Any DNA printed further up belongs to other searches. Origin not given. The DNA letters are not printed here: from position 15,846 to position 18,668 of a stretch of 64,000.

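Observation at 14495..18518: Candidate undescribed system: a cyclic-nucleotide-gated transmembrane electron conduit (cNMP x2, BFD, FNR and membrane-domain fusion, plus a pentahaem cytochrome c and a DUF3365 haem-c protein)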

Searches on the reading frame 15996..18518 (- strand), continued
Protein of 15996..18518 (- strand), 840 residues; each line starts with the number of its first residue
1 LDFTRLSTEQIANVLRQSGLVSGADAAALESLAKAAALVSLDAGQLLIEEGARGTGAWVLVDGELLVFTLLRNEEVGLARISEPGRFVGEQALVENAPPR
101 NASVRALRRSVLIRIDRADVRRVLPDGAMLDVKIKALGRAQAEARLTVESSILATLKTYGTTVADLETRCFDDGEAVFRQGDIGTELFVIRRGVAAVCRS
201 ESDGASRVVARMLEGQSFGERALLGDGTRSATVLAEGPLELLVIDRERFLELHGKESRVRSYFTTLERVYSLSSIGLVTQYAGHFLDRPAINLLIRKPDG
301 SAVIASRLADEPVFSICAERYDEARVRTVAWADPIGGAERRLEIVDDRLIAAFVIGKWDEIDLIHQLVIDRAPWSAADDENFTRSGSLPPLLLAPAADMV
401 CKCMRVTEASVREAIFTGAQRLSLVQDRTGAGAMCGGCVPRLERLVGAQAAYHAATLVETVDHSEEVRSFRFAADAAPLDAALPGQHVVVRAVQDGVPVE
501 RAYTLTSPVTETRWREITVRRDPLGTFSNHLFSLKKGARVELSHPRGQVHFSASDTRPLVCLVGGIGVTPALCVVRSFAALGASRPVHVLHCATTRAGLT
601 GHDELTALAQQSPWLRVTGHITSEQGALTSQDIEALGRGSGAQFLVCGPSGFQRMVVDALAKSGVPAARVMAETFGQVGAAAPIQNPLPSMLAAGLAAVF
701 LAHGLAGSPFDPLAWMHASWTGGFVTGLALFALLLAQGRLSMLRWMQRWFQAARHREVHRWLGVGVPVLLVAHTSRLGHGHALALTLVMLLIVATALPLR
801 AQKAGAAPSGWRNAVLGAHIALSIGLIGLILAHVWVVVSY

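Call 17: find_related_loci(query=A1, collection=genome_contigs, flank=8000)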
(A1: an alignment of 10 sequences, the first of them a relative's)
Query A1 (840 aa) in genome_contigs; peptide patterns used: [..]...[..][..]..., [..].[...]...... (x = any residue, [..] = any of these).
489 stretches matched a pattern; 91 encode a relative of the query (tblastn E <= 1e-3); the best 80 are kept; 80 distinct loci.
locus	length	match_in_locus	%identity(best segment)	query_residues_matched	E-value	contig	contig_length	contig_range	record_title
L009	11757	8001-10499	35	24-840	6e-123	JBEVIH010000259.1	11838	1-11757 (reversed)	MAG: Xanthobacteraceae bacterium isolate T2R6BO_autometa_bin_0012 T2R6BO_autometa_bin_0012_k133_8247060, whole genome sh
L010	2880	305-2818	34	15-840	1e-120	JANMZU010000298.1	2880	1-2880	MAG: Betaproteobacteria bacterium isolate OTE_78_metabat_72_sub OTE_78_k141_1815633, whole genome shotgun sequence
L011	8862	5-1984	34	197-840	2e-101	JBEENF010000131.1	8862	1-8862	MAG: Verrucomicrobiota bacterium isolate crookedriver_2019_sw_WHONDRS-S19S_0041_A_bin.68 scaffold_0002453, whole genome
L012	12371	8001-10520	29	7-840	1e-84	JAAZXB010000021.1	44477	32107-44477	MAG: Planctomycetota bacterium isolate bin110s NODE_21_length_44477_cov_19.109608, whole genome shotgun sequence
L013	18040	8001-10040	30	12-687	3e-82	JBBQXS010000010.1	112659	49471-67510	MAG: Acidimicrobiia bacterium isolate Co_metawrap_2126 Cmw_2126_k141_18587680_length_112659_cov_13.9995, whole genome sh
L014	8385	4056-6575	29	7-840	1e-80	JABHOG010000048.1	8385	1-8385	MAG: Planctomycetota bacterium isolate SI037S4_bin26 k141_466600, whole genome shotgun sequence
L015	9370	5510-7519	27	7-684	3e-80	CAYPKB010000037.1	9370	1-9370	MAG TPA_asm: uncultured bacterium isolate SRP141376_co1_3 genome assembly, contig: NODE_13284_length_9370_cov_2.952013,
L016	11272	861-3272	27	41-840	2e-76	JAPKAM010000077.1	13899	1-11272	MAG: Planctomycetota bacterium isolate ANT-12 NODE_3123_length_13899_cov_16.045652, whole genome shotgun sequence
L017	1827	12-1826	30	45-647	2e-68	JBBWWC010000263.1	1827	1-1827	MAG: Planctomycetota bacterium isolate OC6_150m_MAG_282 OC6_150m_contig_2232869, whole genome shotgun sequence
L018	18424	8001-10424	27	32-840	2e-64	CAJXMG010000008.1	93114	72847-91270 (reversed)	TPA_asm: uncultured bacterium isolate SRR4030075_bin.46_MetaBAT_v2.12.1_MAG genome assembly, contig: NODE_26_length_9311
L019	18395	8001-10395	36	6-790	2e-105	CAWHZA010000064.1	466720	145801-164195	MAG: uncultured Alphaproteobacteria bacterium isolate MFD04428.bin.1.72 genome assembly, contig: contig_65762, whole gen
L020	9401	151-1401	37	428-833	3e-60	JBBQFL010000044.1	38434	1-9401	MAG: Burkholderiales bacterium isolate Co_metawrap_1031 Cmw_1031_k141_13084908_length_38434_cov_15.9969, whole genome sh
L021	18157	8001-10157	27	32-754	1e-59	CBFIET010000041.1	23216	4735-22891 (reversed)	MAG: Planctomycetota bacterium isolate Co_bin_687_orig genome assembly, contig: Co_bin_687_orig_Co_c_000000882296, whole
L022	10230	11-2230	28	100-840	4e-58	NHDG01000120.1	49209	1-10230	MAG: Planctomycetia bacterium TMED53 156419, whole genome shotgun sequence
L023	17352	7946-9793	29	67-680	3e-78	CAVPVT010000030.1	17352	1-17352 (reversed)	MAG: Parachlamydiales bacterium isolate MFD10064.bin.2.77 genome assembly, contig: contig_17285, whole genome shotgun se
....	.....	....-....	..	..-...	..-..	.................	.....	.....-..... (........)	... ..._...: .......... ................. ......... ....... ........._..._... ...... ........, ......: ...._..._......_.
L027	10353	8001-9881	29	44-675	5e-41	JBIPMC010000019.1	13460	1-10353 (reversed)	MAG: Terrimicrobiaceae bacterium isolate ME2015-11-03_3300035190_group6_bin104 Rohwer_bin2597_scaffold_1612_c1, whole ge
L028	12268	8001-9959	27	18-678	2e-37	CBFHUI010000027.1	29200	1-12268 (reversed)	MAG: Alphaproteobacteria bacterium isolate Co_bin_201_indstr genome assembly, contig: Co_bin_201_indstr_c27, whole genom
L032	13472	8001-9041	32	337-686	2e-32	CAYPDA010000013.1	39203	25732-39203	MAG TPA_asm: uncultured Hyphomonas sp. isolate SRP072547_co2_209 genome assembly, contig: NODE_1072_length_39203_cov_25.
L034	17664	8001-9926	26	27-675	8e-35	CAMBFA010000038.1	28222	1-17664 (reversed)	MAG: Candidatus Kuenenia stuttgartiensis isolate MoH-02may19-292 genome assembly, contig: MoH-02may19-C2313, whole genom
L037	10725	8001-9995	24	13-683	4e-27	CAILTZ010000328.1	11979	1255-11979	MAG: uncultured Pirellula sp. isolate Umea1_bin-2197 genome assembly, contig: bin-2197:328/912, whole genome shotgun seq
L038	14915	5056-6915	27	29-679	5e-27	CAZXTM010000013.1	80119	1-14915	MAG TPA_asm: uncultured Bifidobacteriaceae bacterium isolate SRP193358_co1_93 genome assembly, contig: NODE_423_length_8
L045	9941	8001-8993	28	337-675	1e-16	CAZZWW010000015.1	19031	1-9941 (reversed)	MAG: Vulcanimicrobiota bacterium isolate Green_R.bin.1 genome assembly, contig: NODE_733_length_19031_cov_5.651296, whol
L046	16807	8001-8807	28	398-677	3e-15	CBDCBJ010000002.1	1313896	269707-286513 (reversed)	MAG: Lichenihabitans sp. isolate 6266ff89-871b-48ff-b02f-50d3bbd9bac2 genome assembly, contig: contig_2, whole genome sh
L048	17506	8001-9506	24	38-445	5e-14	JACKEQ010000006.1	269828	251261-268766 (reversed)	MAG: Alphaproteobacteria bacterium isolate HK-STAS-MYXO-38 HK-STAS-MYXO-38_6, whole genome shotgun sequence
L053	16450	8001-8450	31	312-454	7e-10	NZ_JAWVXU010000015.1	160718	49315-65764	MAG: Pseudomonas sp. isolate HN13.bin.16 k141_128533_length_160718_cov_199.1376, whole genome shotgun sequence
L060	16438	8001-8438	29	313-450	7e-9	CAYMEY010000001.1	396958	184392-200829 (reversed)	MAG TPA_asm: uncultured Alcanivoracaceae bacterium isolate SRP321284_co1_307 genome assembly, contig: NODE_6_length_3969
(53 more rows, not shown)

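Call 21: search_protein_families(library=pfam, proteins=[L053:6879-8975:+, L053:8985-10313:+, L053:10365-10940:+, L053:10921-11256:+, L053:11265-11699:+, L005:4511-5875:+, L005:4286-4483:+, L053:5219-6007:-, L053:12919-14835:-], max_evalue=0.01)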
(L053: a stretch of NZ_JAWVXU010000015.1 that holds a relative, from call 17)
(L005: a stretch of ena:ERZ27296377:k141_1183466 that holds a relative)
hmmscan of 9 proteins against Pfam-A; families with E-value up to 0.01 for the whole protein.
L053:6879-8975:+ (698 aa): 14 families
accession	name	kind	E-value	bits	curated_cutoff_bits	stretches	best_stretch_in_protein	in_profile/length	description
PF07992.20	Pyr_redox_2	-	4e-50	171.3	26.1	1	61-333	3-278/291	Pyridine nucleotide-disulphide oxidoreductase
PF00070.33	Pyr_redox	-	6.6e-21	75.1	22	1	197-277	1-82/82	Pyridine nucleotide-disulphide oxidoreductase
PF18267.7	Rubredoxin_C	-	3.1e-12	46.7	25.9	1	366-436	2-69/70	Rubredoxin NAD+ reductase C-terminal domain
PF04324.20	Fer2_BFD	-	2.7e-10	40.9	26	1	469-516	1-48/50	BFD-like [2Fe-2S] binding domain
PF01266.30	DAO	-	8.7e-08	32.5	27.9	0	62-92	3-31/353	FAD dependent oxidoreductase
PF13450.12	NAD_binding_8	-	1.8e-06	28.6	21.9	0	200-230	1-31/68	NAD(P)-binding Rossmann-like domain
PF01134.28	GIDA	-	2.1e-06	27.5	22.1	0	198-227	2-31/391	Glucose inhibited division protein A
PF13738.12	Pyr_redox_3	-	2.4e-06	27.5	30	0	144-298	117-274/305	Pyridine nucleotide-disulphide oxidoreductase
PF03486.20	HI0933_like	-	3e-05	24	50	0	197-230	2-35/244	HI0933-like protein Rossmann domain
PF13454.12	NAD_binding_9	-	4.4e-05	24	21.8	0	62-91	1-32/155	FAD-NAD(P)-binding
PF13241.12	NAD_binding_7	-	0.00013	22.9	22.1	0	193-228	5-40/104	Putative NAD(P)-binding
PF02254.24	TrkA_N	-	0.0011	19.7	23.8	0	199-233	2-36/116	TrkA-N domain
PF12831.13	FAD_oxidored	-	0.0013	18.6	27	0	198-229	2-33/416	FAD dependent oxidoreductase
PF00890.30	FAD_binding_2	-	0.0043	16.7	20.4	0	198-229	2-33/414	FAD binding domain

L053:8985-10313:+ (442 aa): 4 families
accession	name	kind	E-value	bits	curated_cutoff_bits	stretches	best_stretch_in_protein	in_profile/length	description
PF14537.11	Cytochrom_c3_2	-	1.1e-16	61.5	25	3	42-132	2-78/79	Cytochrome c3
PF14522.11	Cytochrome_C7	-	7.9e-09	35.7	24.8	0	356-404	12-49/67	Cytochrome c7 and related cytochrome c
PF02085.21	Cytochrom_CIII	-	7.7e-07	29.8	22.9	0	223-259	25-55/101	Class III cytochrome C family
PF09699.15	Paired_CXXCH_1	-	4.3e-05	23.6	20.6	1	101-135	6-39/41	Doubled CXXCH motif (Paired_CXXCH_1)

L053:10365-10940:+ (191 aa): 1 family
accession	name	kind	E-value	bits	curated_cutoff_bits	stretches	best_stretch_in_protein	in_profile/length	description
PF11845.13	Tll0287-like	-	7.2e-18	65.8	24.1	1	38-188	13-144/144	Tll0287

L053:10921-11256:+ (111 aa): 2 families
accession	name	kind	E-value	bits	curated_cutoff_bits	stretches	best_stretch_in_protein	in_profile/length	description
PF13442.11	Cytochrome_CBB3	-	6.5e-12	46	27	1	27-106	2-68/68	Cytochrome C oxidase, cbb3-type, subunit III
PF00034.26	Cytochrom_C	-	1.4e-07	33.2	21.3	1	29-109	2-89/90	Cytochrome c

L053:11265-11699:+ (144 aa): 1 family
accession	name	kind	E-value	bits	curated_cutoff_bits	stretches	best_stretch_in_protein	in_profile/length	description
PF00042.28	Globin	-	8.3e-16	59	22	1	33-135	3-117/117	Globin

L005:4511-5875:+ (454 aa): 1 family
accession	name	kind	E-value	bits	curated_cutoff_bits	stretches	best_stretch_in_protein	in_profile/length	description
PF00027.35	cNMP_binding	-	1.7e-19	70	27.5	1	338-426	2-88/89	Cyclic nucleotide-binding domain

L005:4286-4483:+ (65 aa): 0 families

L053:5219-6007:- (262 aa): 5 families
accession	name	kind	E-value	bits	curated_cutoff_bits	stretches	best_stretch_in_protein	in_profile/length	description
PF13280.12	WYL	-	1.4e-20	73.5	21.8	1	164-228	3-68/70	WYL domain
PF08279.18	HTH_11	-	1e-16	61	25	1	35-87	1-54/55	HTH domain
PF19187.6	HTH_PafC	-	7.3e-09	35.9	32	1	34-135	4-114/115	PafC helix-turn-helix domain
PF08220.18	HTH_DeoR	-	4.8e-06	26.7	21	1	35-77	1-43/57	DeoR-like helix-turn-helix domain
PF21476.4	PF0610-like_N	-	0.0081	16.8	33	0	38-73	5-39/50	PF0610-like, N-terminal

L053:12919-14835:- (638 aa): 3 families
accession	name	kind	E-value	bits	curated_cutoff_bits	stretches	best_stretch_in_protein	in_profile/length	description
PF00990.26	GGDEF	-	1.4e-51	174.9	23.8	1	454-610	1-160/161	Diguanylate cyclase, GGDEF domain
PF07695.17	7TMR-DISM_7TM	-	2e-41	142.6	29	1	188-392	1-205/205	7TM diverse intracellular signalling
PF07696.17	7TMR-DISMED2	-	2.1e-28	99.4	22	1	42-177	2-136/136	7TMR-DISM extracellular 2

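Call 39: search_protein_families(library=pfam, proteins=[P0011, P0016, P0018, P0013], max_evalue=0.0001)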
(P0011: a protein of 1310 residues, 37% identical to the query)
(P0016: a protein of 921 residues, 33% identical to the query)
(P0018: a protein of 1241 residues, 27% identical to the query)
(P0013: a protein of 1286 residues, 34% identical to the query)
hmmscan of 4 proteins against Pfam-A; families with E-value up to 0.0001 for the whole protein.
P0011 (1310 aa): 5 families
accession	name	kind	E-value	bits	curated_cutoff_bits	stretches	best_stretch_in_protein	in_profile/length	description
PF00027.35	cNMP_binding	-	5.8e-45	151.6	27.5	2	165-251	1-88/89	Cyclic nucleotide-binding domain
PF00067.27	p450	-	2.9e-29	102.6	22.8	1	1071-1281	253-438/462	Cytochrome P450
PF00970.30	FAD_binding_6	-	2.1e-10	41.3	21.1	1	459-554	4-99/99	Oxidoreductase FAD-binding domain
PF04324.20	Fer2_BFD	-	2.1e-10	41.2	26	1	402-449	1-48/50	BFD-like [2Fe-2S] binding domain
PF00175.26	NAD_binding_1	-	1.1e-05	26.4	22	1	565-654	3-102/109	Oxidoreductase NAD-binding domain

P0016 (921 aa): 4 families
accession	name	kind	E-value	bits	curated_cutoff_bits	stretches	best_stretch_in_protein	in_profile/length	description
PF00027.35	cNMP_binding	-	1.2e-40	137.8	27.5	2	164-249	2-88/89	Cyclic nucleotide-binding domain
PF03301.18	Trp_dioxygenase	-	4.3e-27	95.8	34.9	2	693-806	14-135/346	Tryptophan 2,3-dioxygenase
PF00970.30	FAD_binding_6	-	1.7e-08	35.2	21.1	1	454-542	4-96/99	Oxidoreductase FAD-binding domain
PF04324.20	Fer2_BFD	-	6.4e-06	26.9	26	1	397-442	1-46/50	BFD-like [2Fe-2S] binding domain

P0018 (1241 aa): 3 families
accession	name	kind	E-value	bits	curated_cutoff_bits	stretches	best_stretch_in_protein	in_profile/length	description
PF00027.35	cNMP_binding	-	1.4e-53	179.2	27.5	3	297-383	2-89/89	Cyclic nucleotide-binding domain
PF09995.15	MPAB_Lcp_cat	-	9.4e-42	144.1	23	1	955-1186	1-230/231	ER-bound oxygenase mpaB/B'/Rubber oxygenase, catalytic domain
PF04324.20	Fer2_BFD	-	1.5e-06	28.9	26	1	864-912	1-49/50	BFD-like [2Fe-2S] binding domain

P0013 (1286 aa): 4 families
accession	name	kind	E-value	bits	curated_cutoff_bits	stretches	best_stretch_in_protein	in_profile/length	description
PF00027.35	cNMP_binding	-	8.1e-48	160.8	27.5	2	34-120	4-88/89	Cyclic nucleotide-binding domain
PF00067.27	p450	-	4.7e-40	138.2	22.8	1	889-1271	90-456/462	Cytochrome P450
PF04324.20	Fer2_BFD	-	1.6e-11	44.8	26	1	387-434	1-48/50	BFD-like [2Fe-2S] binding domain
PF00970.30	FAD_binding_6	-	6.3e-07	30.1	21.1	1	449-537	9-97/99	Oxidoreductase FAD-binding domain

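Call 44: predict_structure(alignment_id=A3)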
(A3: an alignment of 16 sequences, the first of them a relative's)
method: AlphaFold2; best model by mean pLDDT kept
length: 840 residues; sequences in the alignment: 16
mean_pLDDT: 79.1   pTM: 0.43
mean pLDDT of the five models: 79.1, 73.8, 72.7, 70.6, 68.4
residues with pLDDT >= 90: 169; 70-90: 495; 50-70: 153; < 50: 23
segments of 3 or more residues with pLDDT < 50: 675-685, 802-807
pLDDT, mean of each block of 10 residues (from residue 1): 71 86 82 90 91 88 89 71 90 80 90 91 73 75 73 80 87 92 90 85 75 83 77 90 90 78 60 67 71 78 80 85 86 87 94 89 89 90 88 73 84 70 69 78 65 87 88 84 82 63 87 91 74 89 76 81 87 89 88 87 90 93 88 86 86 86 84 49 49 69 64 67 77 75 65 60 70 68 71 67 49 70 70 67
secondary structure, 60 per line:
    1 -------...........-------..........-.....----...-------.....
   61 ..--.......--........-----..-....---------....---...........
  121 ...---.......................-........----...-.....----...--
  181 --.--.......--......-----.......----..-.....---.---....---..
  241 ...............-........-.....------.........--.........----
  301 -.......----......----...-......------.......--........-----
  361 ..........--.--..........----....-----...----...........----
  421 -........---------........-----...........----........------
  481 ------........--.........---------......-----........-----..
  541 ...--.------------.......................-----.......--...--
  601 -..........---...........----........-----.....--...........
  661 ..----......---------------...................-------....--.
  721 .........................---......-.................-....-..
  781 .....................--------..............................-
elements in order (helices of 4 or more, strands of 3 or more residues): H8-18 H26-35 E37-41 E46-48 E56-62 E65-71 E74-81 H90-93 E103-106 E110-116 H117-123 H127-149 H151-158 E167-171 E176-178 E186-192 E195-200 E206-212 H220-224 E232-235 E239-245 H246-255 H257-264 E266-270 E277-285 E288-296 E302-308 E313-318 E327-332 E339-345 E348-355 H361-370 H376-385 H390-393 E399-401 H408-416 H422-429 H439-446 E452-462 E467-474 E487-494 E497-505 E515-520 H526-533 E539-543 E559-564 H565-581 E587-593 H602-611 E615-621 H622-625 H630-637 E643-647 H650-662 E670-672 H688-706 H714-717 H720-745 H749-754 H756-772 H774-777 H779-801 H810-839

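Call 77: search_protein_families(library=ncbifam, proteins=[L053:11265-11699:+], max_evalue=0.00001)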
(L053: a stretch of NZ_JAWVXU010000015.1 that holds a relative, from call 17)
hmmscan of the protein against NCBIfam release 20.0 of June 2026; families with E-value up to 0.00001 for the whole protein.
L053:11265-11699:+ (144 aa): 1 family
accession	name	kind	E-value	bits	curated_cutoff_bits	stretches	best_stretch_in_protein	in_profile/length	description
NF009805.0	PRK13289.1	equivalog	9.6e-22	77.4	432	1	7-140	2-138/399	NO-inducible flavohemoprotein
